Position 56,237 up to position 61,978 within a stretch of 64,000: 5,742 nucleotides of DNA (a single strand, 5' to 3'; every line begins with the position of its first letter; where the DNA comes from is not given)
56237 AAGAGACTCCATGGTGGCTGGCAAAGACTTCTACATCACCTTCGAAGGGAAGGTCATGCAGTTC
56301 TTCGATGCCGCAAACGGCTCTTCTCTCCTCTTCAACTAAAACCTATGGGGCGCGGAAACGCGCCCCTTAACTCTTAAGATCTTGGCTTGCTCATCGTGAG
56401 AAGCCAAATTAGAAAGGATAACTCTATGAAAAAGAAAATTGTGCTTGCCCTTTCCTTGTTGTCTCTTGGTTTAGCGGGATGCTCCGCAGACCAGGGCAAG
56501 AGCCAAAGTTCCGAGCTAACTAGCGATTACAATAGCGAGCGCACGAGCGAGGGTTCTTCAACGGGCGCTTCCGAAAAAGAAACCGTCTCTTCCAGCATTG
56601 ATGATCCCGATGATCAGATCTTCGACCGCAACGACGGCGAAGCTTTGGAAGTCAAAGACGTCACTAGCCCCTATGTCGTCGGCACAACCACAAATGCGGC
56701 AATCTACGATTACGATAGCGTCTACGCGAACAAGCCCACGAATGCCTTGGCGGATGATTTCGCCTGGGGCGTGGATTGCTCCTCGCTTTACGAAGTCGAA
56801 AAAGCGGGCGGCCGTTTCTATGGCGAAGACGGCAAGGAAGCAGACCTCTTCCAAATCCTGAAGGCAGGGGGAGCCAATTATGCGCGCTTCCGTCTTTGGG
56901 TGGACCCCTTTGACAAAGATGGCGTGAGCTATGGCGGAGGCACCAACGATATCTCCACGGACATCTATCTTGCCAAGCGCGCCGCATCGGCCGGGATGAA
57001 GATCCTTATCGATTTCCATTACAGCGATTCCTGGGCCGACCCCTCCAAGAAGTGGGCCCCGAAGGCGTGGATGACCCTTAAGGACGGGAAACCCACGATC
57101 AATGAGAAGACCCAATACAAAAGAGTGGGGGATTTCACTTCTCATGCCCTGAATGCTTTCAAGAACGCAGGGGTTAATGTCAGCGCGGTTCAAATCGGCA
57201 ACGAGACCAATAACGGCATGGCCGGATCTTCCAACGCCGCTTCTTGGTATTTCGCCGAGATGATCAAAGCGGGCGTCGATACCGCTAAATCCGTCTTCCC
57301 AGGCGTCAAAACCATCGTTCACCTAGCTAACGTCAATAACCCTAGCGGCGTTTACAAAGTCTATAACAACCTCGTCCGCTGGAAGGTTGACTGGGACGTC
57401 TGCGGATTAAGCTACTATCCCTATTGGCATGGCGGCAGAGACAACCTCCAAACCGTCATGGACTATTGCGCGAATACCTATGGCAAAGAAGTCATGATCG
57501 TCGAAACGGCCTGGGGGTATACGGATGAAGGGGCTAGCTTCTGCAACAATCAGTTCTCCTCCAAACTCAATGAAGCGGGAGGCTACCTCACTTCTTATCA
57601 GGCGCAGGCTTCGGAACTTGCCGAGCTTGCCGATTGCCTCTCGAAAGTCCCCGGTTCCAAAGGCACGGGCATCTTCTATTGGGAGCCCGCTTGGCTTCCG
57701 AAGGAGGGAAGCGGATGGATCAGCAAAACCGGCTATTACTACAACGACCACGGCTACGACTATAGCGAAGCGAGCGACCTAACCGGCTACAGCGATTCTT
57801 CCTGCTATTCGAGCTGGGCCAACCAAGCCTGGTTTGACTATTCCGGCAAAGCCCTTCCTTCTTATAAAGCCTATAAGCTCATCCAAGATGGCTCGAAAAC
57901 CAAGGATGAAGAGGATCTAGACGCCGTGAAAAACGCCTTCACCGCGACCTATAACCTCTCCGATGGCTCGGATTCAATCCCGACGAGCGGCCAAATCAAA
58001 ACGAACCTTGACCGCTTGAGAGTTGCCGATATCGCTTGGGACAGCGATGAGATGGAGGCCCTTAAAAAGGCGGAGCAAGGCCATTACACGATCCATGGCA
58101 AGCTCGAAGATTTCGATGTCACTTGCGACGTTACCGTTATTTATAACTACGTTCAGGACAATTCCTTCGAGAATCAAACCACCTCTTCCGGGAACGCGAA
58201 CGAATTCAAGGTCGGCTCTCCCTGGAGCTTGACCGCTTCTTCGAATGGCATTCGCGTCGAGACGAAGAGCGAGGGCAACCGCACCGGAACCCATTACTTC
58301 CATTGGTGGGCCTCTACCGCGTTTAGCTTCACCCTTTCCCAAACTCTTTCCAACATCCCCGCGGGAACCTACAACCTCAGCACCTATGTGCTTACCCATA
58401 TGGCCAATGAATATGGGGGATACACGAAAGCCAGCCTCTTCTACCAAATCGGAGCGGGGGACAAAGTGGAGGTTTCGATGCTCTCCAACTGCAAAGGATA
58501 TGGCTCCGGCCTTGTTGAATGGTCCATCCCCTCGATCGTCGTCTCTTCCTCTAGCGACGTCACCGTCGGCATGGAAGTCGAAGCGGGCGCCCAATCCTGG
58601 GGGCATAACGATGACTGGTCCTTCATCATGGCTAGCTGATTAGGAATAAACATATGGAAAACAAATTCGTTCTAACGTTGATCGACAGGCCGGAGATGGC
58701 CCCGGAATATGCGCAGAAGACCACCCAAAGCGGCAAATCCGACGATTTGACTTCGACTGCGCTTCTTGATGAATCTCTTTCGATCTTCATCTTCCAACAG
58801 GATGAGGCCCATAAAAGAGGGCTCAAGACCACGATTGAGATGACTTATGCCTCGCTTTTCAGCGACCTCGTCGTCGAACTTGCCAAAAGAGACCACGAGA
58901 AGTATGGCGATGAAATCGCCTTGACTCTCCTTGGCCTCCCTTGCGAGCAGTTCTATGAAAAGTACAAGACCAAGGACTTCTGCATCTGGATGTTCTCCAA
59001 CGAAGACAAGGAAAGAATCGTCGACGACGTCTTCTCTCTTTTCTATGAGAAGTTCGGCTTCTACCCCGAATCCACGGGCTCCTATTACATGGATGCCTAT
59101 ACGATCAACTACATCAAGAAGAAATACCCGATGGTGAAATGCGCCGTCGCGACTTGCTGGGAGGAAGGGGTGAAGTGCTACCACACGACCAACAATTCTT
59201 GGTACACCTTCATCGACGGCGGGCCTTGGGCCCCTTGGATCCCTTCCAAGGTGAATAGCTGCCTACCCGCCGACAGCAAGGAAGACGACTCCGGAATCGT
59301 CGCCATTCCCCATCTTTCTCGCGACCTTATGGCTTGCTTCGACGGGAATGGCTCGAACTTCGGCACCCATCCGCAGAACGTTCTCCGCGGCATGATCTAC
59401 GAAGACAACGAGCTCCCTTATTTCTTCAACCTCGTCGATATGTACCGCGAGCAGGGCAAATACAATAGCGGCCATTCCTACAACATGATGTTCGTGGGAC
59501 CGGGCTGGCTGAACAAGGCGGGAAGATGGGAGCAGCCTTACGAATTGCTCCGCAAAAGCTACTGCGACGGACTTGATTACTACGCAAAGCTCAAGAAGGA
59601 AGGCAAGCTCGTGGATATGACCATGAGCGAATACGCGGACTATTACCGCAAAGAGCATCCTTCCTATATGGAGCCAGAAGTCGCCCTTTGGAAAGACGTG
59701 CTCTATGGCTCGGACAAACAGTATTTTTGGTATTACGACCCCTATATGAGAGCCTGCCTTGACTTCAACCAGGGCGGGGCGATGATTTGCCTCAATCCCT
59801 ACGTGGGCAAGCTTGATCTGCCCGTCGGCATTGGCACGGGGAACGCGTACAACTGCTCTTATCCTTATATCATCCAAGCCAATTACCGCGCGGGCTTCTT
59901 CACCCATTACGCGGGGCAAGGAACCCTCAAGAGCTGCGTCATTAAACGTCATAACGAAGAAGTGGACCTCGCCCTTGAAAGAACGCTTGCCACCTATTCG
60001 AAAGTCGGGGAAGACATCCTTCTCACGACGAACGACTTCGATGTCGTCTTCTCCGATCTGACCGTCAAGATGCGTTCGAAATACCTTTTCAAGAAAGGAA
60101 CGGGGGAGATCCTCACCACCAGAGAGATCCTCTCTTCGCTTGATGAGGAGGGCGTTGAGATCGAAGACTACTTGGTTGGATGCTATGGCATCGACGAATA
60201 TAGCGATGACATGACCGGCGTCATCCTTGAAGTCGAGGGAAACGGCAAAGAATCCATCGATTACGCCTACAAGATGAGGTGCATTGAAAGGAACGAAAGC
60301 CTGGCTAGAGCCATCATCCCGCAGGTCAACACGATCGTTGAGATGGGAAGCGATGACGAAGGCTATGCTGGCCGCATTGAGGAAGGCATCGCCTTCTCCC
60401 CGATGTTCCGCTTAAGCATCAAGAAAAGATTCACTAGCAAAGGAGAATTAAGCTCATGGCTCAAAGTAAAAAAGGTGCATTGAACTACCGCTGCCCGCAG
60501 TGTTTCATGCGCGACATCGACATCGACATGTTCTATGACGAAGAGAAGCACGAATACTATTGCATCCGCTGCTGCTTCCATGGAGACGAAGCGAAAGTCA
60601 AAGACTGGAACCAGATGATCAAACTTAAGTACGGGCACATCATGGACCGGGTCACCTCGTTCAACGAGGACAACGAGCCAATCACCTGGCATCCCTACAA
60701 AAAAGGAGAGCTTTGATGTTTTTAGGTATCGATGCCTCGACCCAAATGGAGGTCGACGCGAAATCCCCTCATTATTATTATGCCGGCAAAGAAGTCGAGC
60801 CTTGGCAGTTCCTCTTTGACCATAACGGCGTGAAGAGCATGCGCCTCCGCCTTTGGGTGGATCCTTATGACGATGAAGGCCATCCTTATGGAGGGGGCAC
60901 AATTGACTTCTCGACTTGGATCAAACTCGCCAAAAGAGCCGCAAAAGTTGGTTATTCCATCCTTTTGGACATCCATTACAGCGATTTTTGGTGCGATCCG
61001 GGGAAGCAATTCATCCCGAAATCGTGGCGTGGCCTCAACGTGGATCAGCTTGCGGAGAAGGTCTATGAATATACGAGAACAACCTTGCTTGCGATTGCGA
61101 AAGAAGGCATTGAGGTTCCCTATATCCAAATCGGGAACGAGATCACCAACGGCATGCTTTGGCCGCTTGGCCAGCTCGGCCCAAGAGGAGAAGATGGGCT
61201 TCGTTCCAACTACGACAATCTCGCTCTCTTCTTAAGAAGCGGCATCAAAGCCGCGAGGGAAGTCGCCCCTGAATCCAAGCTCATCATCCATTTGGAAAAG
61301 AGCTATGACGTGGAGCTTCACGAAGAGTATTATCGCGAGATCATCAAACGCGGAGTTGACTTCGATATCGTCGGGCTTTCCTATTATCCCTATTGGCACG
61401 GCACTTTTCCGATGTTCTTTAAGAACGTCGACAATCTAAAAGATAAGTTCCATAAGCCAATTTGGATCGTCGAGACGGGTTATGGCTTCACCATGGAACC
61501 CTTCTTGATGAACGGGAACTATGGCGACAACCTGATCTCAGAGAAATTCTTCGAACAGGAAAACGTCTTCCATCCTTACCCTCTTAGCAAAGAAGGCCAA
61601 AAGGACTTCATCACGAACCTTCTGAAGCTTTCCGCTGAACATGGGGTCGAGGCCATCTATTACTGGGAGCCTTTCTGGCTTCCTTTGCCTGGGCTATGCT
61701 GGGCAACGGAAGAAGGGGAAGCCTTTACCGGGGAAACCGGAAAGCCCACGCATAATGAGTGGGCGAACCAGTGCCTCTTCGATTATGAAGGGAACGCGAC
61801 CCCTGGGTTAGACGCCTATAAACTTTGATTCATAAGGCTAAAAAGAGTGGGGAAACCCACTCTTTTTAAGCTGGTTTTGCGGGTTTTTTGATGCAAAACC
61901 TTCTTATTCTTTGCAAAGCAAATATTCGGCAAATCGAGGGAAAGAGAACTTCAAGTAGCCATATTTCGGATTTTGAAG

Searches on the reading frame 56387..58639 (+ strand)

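Call 47: search_protein_families(library=pfam, proteins=[window:56387-58639:+])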
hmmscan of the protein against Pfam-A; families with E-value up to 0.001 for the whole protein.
window:56387-58639:+ (750 aa): 1 family
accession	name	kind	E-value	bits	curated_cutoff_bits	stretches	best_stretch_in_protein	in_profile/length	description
PF07745.19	Glyco_hydro_53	-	3.1e-98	329.4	24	1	128-494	3-338/340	Glycosyl hydrolase family 53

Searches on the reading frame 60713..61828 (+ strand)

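Call 78: search_protein_families(library=pfam, proteins=[window:60713-61828:+], max_evalue=0.00001)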
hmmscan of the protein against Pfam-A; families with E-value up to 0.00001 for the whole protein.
window:60713-61828:+ (371 aa): 1 family
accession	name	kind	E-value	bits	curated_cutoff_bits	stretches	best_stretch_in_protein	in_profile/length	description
PF07745.19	Glyco_hydro_53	-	1e-90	304.6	24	1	4-368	2-339/340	Glycosyl hydrolase family 53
